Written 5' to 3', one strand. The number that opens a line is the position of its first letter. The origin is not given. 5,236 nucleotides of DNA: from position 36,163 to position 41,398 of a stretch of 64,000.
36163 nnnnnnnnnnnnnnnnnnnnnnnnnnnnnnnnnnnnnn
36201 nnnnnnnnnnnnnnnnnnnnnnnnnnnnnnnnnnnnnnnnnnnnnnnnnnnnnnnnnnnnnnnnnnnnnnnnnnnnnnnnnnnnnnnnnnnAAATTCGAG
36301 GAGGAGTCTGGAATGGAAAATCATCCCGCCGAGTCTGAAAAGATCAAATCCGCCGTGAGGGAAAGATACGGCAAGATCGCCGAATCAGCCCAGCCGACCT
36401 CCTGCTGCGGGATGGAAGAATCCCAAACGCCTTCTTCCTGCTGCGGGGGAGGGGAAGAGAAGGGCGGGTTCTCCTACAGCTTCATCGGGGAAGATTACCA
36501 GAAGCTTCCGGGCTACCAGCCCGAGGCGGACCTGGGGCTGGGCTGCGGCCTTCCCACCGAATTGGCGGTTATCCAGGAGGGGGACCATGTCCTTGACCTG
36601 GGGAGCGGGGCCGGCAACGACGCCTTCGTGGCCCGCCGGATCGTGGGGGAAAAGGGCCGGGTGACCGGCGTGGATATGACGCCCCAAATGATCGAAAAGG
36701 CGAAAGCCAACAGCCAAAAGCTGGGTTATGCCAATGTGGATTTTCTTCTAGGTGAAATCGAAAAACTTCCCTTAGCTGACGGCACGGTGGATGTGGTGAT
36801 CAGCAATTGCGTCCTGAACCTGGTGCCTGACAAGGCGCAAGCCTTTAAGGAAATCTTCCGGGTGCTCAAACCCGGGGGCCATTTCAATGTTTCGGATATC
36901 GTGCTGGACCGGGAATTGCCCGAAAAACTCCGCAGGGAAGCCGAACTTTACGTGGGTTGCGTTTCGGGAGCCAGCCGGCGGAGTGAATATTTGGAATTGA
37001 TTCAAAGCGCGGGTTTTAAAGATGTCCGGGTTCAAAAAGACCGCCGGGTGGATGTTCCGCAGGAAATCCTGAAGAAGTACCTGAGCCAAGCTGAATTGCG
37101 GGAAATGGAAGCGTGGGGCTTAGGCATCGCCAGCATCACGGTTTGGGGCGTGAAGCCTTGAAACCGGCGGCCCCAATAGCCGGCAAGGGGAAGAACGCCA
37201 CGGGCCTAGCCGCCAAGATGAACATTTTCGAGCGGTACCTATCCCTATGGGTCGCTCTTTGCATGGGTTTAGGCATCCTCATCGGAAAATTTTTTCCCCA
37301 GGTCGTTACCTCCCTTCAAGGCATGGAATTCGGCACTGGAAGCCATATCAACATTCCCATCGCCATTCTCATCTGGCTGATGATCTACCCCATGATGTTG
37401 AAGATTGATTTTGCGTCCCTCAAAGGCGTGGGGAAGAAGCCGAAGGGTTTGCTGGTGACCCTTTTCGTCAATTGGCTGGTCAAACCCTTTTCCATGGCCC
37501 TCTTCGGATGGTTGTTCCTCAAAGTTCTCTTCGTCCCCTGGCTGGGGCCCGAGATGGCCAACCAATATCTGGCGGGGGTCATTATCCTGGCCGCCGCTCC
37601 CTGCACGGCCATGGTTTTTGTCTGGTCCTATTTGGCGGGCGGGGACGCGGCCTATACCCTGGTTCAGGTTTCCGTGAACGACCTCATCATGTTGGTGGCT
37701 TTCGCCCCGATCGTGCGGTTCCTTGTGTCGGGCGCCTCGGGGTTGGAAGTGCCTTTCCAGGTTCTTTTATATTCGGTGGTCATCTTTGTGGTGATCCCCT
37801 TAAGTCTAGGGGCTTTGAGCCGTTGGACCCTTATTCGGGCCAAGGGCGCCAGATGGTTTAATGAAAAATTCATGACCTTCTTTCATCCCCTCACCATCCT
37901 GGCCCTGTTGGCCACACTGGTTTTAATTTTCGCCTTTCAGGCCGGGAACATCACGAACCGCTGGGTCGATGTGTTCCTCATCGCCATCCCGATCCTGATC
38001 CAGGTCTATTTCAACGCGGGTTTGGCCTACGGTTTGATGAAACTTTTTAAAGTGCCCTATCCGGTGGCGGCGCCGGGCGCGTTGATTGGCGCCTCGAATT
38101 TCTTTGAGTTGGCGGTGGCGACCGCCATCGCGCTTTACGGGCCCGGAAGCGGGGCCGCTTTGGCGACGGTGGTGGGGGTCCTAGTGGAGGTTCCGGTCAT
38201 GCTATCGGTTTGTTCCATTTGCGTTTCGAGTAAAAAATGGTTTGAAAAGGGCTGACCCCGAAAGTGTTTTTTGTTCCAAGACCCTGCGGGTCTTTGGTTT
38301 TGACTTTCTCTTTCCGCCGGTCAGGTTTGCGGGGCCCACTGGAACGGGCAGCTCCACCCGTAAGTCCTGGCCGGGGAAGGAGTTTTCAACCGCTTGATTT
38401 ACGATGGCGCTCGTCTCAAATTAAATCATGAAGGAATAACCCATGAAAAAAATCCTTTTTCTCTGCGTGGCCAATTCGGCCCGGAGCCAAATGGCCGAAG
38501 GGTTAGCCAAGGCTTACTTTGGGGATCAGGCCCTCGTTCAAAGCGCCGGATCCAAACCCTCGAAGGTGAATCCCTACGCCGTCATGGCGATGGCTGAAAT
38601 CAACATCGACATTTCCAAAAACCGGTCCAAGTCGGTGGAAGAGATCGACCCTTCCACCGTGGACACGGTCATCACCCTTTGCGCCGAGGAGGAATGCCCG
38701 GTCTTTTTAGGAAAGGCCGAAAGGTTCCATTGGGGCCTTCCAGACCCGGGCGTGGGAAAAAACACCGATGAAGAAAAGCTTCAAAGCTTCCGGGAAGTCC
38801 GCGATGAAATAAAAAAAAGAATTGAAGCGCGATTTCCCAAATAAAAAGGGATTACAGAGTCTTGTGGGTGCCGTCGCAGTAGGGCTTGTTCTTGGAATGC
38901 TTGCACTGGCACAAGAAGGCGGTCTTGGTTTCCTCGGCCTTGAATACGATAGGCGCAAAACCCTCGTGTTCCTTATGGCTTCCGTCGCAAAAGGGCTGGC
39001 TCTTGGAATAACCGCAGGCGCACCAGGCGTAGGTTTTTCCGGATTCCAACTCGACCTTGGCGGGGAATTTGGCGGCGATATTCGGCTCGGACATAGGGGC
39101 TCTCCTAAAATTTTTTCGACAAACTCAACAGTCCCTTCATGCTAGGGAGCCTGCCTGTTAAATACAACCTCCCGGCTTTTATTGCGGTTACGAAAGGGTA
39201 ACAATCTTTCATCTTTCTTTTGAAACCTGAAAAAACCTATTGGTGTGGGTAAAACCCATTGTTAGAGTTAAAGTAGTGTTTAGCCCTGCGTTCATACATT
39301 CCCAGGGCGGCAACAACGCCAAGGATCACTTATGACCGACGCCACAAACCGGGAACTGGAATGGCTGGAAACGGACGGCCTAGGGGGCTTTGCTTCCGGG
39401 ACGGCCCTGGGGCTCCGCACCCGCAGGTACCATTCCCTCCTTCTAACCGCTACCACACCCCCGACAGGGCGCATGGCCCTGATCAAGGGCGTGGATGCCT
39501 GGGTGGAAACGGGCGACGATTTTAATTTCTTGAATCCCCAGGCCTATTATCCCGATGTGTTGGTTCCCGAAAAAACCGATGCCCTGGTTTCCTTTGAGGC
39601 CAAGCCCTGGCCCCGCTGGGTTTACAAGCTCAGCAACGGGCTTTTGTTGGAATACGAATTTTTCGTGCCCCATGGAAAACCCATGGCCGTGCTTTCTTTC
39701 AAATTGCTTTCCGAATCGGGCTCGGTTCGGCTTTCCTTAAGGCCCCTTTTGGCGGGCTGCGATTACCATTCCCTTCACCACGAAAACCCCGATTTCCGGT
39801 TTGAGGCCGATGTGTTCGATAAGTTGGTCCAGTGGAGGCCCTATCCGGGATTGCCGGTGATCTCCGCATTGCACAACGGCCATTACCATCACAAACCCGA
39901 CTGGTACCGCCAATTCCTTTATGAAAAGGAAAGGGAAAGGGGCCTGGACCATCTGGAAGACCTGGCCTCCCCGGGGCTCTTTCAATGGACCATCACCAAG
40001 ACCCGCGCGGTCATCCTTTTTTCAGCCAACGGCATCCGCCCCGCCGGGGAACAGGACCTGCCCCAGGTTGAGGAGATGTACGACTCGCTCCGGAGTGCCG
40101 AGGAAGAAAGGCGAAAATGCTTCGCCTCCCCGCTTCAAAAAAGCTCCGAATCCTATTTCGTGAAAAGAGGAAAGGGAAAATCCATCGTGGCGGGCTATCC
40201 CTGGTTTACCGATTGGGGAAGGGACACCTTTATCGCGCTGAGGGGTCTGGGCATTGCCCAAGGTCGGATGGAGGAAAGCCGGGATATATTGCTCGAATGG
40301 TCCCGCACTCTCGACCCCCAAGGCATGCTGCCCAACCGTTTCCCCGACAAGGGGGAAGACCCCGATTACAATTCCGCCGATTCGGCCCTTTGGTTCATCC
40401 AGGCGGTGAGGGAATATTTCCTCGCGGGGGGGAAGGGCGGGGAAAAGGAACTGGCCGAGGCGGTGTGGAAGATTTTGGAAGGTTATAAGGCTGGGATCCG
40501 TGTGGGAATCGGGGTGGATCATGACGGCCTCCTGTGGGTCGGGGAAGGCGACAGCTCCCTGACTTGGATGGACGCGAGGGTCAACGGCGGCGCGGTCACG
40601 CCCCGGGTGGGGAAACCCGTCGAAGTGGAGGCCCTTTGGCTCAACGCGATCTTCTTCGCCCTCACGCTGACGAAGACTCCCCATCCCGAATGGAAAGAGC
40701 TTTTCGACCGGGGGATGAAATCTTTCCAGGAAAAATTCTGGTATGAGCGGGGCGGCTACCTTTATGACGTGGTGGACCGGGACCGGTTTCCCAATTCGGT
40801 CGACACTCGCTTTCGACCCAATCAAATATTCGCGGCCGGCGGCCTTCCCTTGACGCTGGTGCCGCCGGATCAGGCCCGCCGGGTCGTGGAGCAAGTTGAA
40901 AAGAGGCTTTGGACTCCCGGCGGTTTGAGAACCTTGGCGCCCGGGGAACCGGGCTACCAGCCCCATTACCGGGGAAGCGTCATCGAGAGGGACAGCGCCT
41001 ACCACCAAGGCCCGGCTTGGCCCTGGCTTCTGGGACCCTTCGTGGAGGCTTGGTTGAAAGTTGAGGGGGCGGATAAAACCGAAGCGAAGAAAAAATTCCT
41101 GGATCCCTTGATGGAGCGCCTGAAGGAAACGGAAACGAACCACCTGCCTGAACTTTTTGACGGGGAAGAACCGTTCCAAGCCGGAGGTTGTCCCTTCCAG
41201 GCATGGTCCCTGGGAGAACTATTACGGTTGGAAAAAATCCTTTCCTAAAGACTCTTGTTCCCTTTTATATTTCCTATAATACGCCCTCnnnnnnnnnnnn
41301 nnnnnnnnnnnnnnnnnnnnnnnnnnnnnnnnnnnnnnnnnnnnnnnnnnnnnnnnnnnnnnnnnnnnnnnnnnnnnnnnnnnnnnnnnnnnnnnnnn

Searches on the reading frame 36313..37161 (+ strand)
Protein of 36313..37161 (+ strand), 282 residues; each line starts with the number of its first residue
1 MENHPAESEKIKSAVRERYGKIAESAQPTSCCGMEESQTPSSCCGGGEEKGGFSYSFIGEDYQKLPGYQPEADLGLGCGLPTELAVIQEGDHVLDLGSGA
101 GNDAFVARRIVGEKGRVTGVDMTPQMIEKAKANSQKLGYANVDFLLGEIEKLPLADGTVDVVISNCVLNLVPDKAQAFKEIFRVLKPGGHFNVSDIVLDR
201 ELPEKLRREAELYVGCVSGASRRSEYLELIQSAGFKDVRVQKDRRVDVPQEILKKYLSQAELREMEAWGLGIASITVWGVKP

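Call 3: search_protein_families(library=pfam, proteins=[window:36313-37161:+], max_evalue=0.01)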
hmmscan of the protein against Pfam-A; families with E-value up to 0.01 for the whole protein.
window:36313-37161:+ (282 aa): 18 families
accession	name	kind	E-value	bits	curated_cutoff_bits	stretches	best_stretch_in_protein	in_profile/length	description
PF13847.12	Methyltransf_31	-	9.8e-43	145.8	27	1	88-234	2-145/145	Methyltransferase domain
PF08241.18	Methyltransf_11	-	1.4e-25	90.2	21.2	1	94-191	1-93/95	Methyltransferase domain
PF13649.12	Methyltransf_25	-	1.5e-24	86.9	27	1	93-189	1-97/97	Methyltransferase domain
PF01209.24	Ubie_methyltran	-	9.6e-23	81.2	20.1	1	86-193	44-151/233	ubiE/COQ5 methyltransferase family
PF08242.18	Methyltransf_12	-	2.3e-15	57.5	30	1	94-191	1-98/98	Methyltransferase domain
PF01135.25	PCMT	-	1.9e-11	44.6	20.3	1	82-148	66-132/210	Protein-L-isoaspartate(D-aspartate) O-methyltransferase (PCMT)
PF13489.12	Methyltransf_23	-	2.4e-11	44.1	27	1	86-236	19-160/164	Methyltransferase domain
PF06325.19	PrmA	-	1e-08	35.5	22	1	86-200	158-265/296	Ribosomal protein L11 methyltransferase (PrmA)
PF05148.21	Methyltransf_8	-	7e-08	33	27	1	128-196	92-159/219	Hypothetical methyltransferase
PF13679.12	Methyltransf_32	-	1.8e-05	25.2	27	1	90-154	26-94/143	Methyltransferase domain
PF20922.3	Anamorsin_N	-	4e-05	23.8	27.1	1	147-212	40-107/163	Anamorsin, N-terminal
PF01728.25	FtsJ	-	7.2e-05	23.2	24.1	1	86-175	18-112/181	FtsJ-like methyltransferase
PF05175.20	MTS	-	0.00021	21.4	23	1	89-166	31-106/170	Methyltransferase small domain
PF01170.24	UPF0020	-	0.0011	19.1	22.3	1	115-165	77-128/197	RMKL-like, methyltransferase domain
PF00891.24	Methyltransf_2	-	0.0013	18.6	22.3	1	92-236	65-210/210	O-methyltransferase domain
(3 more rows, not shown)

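Call 4: search_protein_families(library=ncbifam, proteins=[window:36313-37161:+], max_evalue=0.01)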
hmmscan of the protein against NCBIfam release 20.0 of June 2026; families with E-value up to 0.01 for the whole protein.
window:36313-37161:+ (282 aa): 70 families (the best 25 are shown)
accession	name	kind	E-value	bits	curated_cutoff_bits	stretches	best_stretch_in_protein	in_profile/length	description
NF008823.0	PRK11873.1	subfamily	1.4e-102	342.9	263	1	7-282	3-268/272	arsenite methyltransferase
NF041537.1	ArsM_AhpD_UU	exception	3.7e-51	174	510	1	9-241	11-228/345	arsenite methyltransferase/AhpD domain selenoprotein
NF041536.1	ArsM_DUF2284_UU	exception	3.8e-48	164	575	1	7-243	9-230/459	arsenite methyltransferase/DUF2284 domain selenoprotein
NF047649.1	MTase_UXPK_star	exception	4.9e-48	163.6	460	1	6-241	8-229/283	methyltransferase/UXPK-star double selenoprotein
NF040538.1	methyl_ArsM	equivalog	1e-44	153.2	500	2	155-249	168-262/356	arsinothricin biosynthesis methyltransferase ArsM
NF040539.1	AST_met_ArsM_2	exception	5.2e-30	105.2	240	1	88-241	55-211/262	putative arsinothricin biosynthesis methyltransferase ArsM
NF045667.1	MTase_DVU1556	equivalog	7.3e-30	104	155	1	83-238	16-163/213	DVU_1556 family methyltransferase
NF038099.1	AsSugarArsM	exception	1.2e-27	97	400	1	73-245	42-223/321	arsenosugar biosynthesis arsenite methyltransferase ArsM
NF001244.0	PRK00216.1-5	equivalog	1.7e-18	66.8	216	1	88-199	47-159/236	bifunctional demethylmenaquinone methyltransferase/2-methoxy-6-polyprenyl-1,4-benzoquinol methylase UbiE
NF052510.1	methyltran_MpqE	exception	1.7e-18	66.8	335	1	85-192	42-150/234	methyl-plastoquinone biosynthesis methyltransferase MpqE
TIGR01934.1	MenG_MenH_UbiE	subfamily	5.9e-18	65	158.35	1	85-197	35-145/223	ubiquinone/menaquinone biosynthesis methyltransferase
NF001240.0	PRK00216.1-1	equivalog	1.5e-17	63.5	378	1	83-194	57-169/251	bifunctional demethylmenaquinone methyltransferase/2-methoxy-6-polyprenyl-1,4-benzoquinol methylase UbiE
TIGR02072.1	BioC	equivalog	2e-17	63.8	184.95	1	90-199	35-138/244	malonyl-ACP O-methyltransferase BioC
NF001243.0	PRK00216.1-4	equivalog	2.7e-17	62.9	235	1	87-191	45-149/237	demethylmenaquinone methyltransferase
TIGR02752.1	MenG_heptapren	equivalog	1.2e-16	61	419.85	1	87-191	43-147/231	demethylmenaquinone methyltransferase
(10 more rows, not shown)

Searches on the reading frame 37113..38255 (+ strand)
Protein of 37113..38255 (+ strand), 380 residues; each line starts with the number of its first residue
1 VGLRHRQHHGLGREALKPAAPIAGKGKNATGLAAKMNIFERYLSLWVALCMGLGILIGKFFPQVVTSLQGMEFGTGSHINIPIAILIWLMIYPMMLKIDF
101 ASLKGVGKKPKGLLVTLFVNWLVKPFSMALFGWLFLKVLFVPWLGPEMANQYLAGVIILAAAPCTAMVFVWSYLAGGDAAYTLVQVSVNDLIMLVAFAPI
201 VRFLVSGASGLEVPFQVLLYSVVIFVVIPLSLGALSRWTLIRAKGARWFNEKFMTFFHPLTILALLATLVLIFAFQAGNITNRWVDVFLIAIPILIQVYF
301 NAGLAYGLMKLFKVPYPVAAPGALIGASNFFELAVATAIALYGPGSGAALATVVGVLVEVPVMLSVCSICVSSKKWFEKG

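Call 3: search_protein_families(library=pfam, proteins=[window:37113-38255:+], max_evalue=0.01)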
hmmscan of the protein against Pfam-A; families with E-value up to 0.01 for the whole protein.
window:37113-38255:+ (380 aa): 1 family
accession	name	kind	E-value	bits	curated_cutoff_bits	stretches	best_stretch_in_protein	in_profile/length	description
PF01758.21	SBF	-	4.4e-40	137.8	24.3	1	84-282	1-190/191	Sodium Bile acid symporter family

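Call 4: search_protein_families(library=ncbifam, proteins=[window:37113-38255:+], max_evalue=0.01)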
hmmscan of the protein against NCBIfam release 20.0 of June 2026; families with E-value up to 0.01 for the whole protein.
window:37113-38255:+ (380 aa): 2 families
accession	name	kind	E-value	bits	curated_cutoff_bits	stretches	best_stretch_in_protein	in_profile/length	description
TIGR00832.1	acr3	equivalog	3.4e-111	371.7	282.8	1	36-369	1-326/327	ACR3 family arsenite efflux transporter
TIGR00841.1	bass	subfamily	3e-08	33.3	326.3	1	78-316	34-252/321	bile acid:sodium symporter family transporter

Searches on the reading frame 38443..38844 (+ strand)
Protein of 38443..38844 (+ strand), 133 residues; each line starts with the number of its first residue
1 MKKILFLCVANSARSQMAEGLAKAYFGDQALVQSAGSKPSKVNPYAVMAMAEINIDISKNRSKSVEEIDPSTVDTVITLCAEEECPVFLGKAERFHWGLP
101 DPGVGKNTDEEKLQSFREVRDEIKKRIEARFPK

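Call 3: search_protein_families(library=pfam, proteins=[window:38443-38844:+], max_evalue=0.01)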
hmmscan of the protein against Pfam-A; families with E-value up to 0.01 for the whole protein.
window:38443-38844:+ (133 aa): 1 family
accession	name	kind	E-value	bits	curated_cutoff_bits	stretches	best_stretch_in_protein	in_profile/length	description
PF01451.26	LMWPc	-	1.2e-17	64.9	23.2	1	4-128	1-141/144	Low molecular weight phosphotyrosine protein phosphatase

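Call 4: search_protein_families(library=ncbifam, proteins=[window:38443-38844:+], max_evalue=0.01)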
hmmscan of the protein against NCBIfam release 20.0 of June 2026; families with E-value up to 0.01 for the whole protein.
window:38443-38844:+ (133 aa): 3 families
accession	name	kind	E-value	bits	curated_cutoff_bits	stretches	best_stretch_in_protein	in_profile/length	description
TIGR02691.1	arsC_pI258_fam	equivalog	1.6e-36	125.4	174.3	1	4-128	1-127/129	arsenate reductase (thioredoxin)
NF010053.0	PRK13530.1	subfamily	5.5e-32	110.9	215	1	2-128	4-126/133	arsenate reductase (thioredoxin)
TIGR02689.1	ars_reduc_gluta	equivalog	8.7e-26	90.6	157.6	1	2-128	1-123/126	arsenate reductase, glutathione/glutaredoxin type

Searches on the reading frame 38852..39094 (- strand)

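Call 3: search_protein_families(library=pfam, proteins=[window:38852-39094:-], max_evalue=0.01)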
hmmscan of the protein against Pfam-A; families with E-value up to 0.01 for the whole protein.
window:38852-39094:- (80 aa): 2 families
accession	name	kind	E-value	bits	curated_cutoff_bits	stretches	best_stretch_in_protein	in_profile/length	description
PF09360.15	zf-CDGSH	-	1.9e-23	82.9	29.5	2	55-78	25-48/48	Iron-binding zinc finger CDGSH type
PF02351.21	GDNF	-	0.0021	19.2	22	0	9-41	47-80/87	GDNF/GAS1 domain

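Call 4: search_protein_families(library=ncbifam, proteins=[window:38852-39094:-], max_evalue=0.01)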
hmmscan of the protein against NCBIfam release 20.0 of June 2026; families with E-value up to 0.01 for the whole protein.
window:38852-39094:- (80 aa): 0 families

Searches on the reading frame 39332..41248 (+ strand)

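Call 3: search_protein_families(library=pfam, proteins=[window:39332-41248:+], max_evalue=0.01)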
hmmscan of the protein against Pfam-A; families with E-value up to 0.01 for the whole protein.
window:39332-41248:+ (638 aa): 4 families
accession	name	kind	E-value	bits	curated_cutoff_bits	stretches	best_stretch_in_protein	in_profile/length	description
PF06202.20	GDE_C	-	9.3e-103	344.4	21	1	272-632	3-367/367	Amylo-alpha-1,6-glucosidase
PF12439.13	GDE_N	-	3.4e-55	187.4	27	1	10-227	2-218/219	Glycogen debranching enzyme N terminal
PF22422.2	MGH1-like_GH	-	3.4e-05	24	27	1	452-565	200-299/356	Mannosylglycerate hydrolase MGH1-like glycoside hydrolase domain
PF12899.13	Glyco_hydro_100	-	0.002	17.4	23.6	1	556-636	355-431/435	Alkaline and neutral invertase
